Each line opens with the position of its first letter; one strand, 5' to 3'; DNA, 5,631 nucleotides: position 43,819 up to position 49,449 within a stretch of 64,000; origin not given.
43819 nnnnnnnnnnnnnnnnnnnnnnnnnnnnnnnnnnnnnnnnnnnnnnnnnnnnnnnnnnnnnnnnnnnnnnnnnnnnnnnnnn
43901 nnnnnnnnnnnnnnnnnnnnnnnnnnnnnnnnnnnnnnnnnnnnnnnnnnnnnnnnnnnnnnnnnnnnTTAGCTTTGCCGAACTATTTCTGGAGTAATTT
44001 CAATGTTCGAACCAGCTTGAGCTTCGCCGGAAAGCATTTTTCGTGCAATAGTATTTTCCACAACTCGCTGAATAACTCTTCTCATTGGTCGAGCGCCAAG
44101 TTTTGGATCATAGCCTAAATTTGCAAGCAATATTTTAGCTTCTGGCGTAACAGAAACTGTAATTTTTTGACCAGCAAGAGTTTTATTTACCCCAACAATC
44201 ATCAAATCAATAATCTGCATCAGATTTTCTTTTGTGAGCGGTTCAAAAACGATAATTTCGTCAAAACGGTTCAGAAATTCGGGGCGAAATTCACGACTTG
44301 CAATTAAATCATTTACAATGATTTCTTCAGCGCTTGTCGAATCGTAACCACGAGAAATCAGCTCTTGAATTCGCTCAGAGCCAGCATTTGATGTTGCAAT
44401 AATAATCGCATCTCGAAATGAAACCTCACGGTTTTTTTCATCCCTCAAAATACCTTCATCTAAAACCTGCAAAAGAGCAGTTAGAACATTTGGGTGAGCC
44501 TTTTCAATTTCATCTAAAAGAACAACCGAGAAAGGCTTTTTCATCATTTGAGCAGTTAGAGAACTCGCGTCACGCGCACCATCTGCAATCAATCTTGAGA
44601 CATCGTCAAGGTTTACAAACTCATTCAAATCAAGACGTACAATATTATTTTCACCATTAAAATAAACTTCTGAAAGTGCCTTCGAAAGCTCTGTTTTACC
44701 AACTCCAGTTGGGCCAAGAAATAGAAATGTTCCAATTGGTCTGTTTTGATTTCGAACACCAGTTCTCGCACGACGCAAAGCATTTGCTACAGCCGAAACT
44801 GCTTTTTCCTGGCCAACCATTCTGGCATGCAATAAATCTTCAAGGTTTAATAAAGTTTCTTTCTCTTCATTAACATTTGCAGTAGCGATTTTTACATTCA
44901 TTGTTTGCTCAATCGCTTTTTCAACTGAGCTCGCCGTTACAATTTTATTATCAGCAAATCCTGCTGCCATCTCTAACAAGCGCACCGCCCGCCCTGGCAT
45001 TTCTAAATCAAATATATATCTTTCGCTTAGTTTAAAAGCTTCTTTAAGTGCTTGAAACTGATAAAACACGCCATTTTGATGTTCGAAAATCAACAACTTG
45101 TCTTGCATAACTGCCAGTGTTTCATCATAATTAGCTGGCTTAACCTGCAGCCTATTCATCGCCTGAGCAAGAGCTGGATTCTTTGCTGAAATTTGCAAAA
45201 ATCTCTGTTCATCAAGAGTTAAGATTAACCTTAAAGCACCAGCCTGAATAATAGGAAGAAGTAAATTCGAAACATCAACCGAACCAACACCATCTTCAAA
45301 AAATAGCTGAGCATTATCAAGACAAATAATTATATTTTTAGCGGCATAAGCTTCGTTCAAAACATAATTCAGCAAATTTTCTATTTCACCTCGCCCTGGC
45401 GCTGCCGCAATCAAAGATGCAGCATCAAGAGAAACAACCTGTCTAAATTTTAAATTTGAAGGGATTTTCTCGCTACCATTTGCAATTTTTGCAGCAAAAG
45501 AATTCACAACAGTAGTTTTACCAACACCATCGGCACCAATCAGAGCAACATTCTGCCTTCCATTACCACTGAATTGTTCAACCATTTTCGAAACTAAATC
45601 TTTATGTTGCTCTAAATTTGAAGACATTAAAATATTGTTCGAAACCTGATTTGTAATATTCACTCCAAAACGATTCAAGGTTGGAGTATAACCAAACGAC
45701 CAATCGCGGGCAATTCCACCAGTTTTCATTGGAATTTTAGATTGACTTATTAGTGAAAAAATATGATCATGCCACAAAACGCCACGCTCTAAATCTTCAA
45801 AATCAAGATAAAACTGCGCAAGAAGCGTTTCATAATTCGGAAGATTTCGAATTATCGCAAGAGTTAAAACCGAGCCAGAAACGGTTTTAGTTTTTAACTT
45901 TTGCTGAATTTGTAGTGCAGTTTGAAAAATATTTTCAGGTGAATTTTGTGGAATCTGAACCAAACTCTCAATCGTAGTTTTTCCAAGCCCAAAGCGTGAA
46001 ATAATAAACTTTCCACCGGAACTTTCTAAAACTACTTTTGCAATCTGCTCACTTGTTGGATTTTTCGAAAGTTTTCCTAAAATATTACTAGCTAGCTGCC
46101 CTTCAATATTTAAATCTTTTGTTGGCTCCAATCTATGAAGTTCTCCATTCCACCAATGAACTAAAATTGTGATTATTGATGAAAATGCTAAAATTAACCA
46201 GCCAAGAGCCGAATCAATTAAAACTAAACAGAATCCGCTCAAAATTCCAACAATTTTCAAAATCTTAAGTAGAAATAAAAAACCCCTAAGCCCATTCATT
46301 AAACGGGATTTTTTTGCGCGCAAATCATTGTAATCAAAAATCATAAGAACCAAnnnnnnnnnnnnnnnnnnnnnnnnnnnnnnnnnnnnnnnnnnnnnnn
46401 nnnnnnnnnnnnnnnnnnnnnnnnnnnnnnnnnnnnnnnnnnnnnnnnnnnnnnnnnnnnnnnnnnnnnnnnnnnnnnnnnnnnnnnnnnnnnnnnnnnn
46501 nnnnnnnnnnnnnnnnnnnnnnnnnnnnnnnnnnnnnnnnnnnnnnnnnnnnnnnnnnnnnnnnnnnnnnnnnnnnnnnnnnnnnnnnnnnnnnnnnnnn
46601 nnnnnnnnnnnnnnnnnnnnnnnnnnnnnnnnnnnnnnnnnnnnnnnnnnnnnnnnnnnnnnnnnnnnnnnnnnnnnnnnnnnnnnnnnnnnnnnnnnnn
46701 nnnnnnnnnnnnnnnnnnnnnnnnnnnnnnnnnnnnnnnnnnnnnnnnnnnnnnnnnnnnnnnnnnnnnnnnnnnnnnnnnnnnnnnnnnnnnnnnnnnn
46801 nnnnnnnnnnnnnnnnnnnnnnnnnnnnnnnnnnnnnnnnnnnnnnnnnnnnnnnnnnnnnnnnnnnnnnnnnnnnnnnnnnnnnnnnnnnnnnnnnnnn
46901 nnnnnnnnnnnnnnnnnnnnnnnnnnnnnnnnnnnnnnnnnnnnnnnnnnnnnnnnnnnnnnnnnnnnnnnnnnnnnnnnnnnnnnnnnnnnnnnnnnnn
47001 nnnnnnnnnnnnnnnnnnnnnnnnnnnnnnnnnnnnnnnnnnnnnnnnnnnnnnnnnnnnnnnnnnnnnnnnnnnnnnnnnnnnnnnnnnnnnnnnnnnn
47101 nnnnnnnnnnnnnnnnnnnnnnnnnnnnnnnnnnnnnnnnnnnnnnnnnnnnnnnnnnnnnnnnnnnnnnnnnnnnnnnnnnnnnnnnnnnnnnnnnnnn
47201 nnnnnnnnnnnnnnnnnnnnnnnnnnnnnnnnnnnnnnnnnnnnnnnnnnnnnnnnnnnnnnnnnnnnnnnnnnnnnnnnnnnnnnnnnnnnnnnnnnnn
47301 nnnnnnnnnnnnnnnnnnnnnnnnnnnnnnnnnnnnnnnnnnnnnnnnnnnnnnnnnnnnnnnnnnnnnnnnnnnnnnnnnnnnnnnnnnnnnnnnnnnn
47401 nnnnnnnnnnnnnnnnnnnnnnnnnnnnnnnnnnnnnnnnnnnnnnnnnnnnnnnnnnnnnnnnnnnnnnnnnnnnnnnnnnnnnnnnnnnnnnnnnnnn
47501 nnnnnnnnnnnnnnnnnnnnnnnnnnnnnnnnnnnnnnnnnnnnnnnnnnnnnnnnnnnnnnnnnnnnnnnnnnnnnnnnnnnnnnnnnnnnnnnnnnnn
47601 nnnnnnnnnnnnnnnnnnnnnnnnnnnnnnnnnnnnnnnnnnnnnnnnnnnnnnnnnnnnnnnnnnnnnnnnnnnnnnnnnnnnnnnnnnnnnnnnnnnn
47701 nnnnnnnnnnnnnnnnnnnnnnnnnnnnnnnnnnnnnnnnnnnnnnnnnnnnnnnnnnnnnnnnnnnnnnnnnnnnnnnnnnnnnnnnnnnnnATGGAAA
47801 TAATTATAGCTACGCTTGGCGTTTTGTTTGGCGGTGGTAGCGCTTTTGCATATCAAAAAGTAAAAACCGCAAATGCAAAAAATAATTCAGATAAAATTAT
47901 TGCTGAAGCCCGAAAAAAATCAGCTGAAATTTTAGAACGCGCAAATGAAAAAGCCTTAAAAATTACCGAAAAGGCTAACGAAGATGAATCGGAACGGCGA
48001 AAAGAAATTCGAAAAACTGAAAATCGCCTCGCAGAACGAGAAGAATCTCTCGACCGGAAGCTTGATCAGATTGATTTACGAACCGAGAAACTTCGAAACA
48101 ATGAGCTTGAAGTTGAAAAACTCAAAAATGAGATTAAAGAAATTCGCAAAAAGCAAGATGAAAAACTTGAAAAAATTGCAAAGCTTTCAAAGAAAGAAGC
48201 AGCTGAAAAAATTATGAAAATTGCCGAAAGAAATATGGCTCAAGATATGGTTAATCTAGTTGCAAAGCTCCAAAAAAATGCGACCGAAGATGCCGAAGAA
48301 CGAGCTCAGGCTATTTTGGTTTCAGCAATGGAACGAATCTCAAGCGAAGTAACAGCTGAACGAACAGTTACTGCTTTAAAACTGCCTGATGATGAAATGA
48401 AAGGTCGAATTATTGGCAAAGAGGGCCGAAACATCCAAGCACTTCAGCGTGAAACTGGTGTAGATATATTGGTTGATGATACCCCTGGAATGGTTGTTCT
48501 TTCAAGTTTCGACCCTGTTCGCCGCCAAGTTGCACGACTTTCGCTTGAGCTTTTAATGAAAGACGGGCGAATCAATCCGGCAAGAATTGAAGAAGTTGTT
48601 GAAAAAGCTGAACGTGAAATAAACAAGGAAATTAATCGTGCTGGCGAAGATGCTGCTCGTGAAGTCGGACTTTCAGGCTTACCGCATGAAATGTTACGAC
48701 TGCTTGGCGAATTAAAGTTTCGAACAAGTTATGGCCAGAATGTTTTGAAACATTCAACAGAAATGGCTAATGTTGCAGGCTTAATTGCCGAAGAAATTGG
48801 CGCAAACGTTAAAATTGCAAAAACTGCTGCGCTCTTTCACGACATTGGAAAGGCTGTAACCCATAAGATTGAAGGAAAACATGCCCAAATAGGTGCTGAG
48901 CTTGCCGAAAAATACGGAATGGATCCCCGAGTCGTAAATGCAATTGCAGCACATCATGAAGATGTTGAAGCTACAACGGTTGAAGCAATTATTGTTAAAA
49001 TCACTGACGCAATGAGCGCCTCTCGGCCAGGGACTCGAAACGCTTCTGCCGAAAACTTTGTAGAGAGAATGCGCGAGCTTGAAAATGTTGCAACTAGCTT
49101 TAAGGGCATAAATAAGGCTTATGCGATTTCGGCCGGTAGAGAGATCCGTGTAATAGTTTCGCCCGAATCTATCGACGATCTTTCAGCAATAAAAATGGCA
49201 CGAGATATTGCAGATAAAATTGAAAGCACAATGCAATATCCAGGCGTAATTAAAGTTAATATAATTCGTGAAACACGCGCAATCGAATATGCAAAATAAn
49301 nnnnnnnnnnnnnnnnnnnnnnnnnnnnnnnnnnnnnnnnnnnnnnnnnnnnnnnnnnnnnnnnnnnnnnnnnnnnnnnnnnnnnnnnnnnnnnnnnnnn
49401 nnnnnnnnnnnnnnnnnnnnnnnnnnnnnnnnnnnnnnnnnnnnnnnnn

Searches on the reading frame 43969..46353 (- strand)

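Call 6: search_protein_families(library=pfam, proteins=[window:43969-46353:-], max_evalue=0.001)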
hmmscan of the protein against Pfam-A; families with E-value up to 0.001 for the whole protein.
window:43969-46353:- (794 aa): 27 families (the best 25 are shown)
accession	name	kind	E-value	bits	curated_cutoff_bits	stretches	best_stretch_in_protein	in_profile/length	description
PF07724.20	AAA_2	-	6.8e-44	150.3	27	1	538-700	1-166/166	AAA domain (Cdc48 subfamily)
PF10431.15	ClpB_D2-small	-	6.4e-25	87.4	21.9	1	706-786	1-81/81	C-terminal, D2-small domain, of ClpB protein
PF07728.20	AAA_5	-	5.3e-17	62.6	22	1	543-659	2-125/139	AAA domain (dynein-related subfamily)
PF00004.35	AAA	-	1.1e-15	58.7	21.2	2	544-667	2-119/131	ATPase family associated with various cellular activities (AAA)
PF13401.12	AAA_22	-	1.3e-08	35.6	27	0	265-377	4-119/130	AAA domain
PF13191.12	AAA_16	-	3.1e-08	34.7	32.6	0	259-300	17-63/167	AAA ATPase domain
PF13173.12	AAA_14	-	4.3e-08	33.7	27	0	544-634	6-88/129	AAA domain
PF17871.7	AAA_lid_9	-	8.2e-07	29.3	22.8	1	410-499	3-93/104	AAA lid domain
PF00005.33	ABC_tran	-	5.2e-06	27.5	25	0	266-297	11-42/137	ABC transporter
PF05673.19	DUF815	-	7.3e-06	25.8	23.8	0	235-292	23-79/249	Protein of unknown function (DUF815)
PF20030.5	bpMoxR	-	1.4e-05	24.7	27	0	544-657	35-146/205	MoxR domain in the MoxR-vWA-beta-propeller ternary systems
PF20720.3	nSTAND3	-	2.7e-05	24.3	27.2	0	267-292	18-43/155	Novel STAND NTPase 3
PF13479.12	AAA_24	-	3.2e-05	24.3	27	0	544-624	6-81/195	AAA domain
PF01695.23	IstB_IS21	-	3.8e-05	23.7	24.1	0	265-289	91-115/238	IstB-like ATP binding protein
PF00158.32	Sigma54_activat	-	4.3e-05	23.7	20.2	0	539-663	21-150/168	Sigma-54 interaction domain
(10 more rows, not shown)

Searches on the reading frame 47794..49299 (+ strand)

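Call 6: search_protein_families(library=pfam, proteins=[window:47794-49299:+], max_evalue=0.001)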
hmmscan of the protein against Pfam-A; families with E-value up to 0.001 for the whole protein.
window:47794-49299:+ (501 aa): 5 families
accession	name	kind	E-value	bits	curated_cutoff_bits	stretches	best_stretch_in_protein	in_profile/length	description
PF12072.13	RNase_Y_N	-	4.4e-26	92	32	1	3-185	7-200/201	RNase Y N-terminal region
PF01966.28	HD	-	4.7e-20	72.4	22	1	317-409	1-115/116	HD domain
PF08668.18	HDOD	-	4.3e-08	33.3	22.9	1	316-357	94-136/196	HDOD domain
PF00013.35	KH_1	-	5e-08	33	21.5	1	200-241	8-54/66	KH domain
PF13083.13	KH_KhpA-B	-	0.00015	22.1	32.1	1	175-218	11-55/73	KhpA/KhpB, KH domain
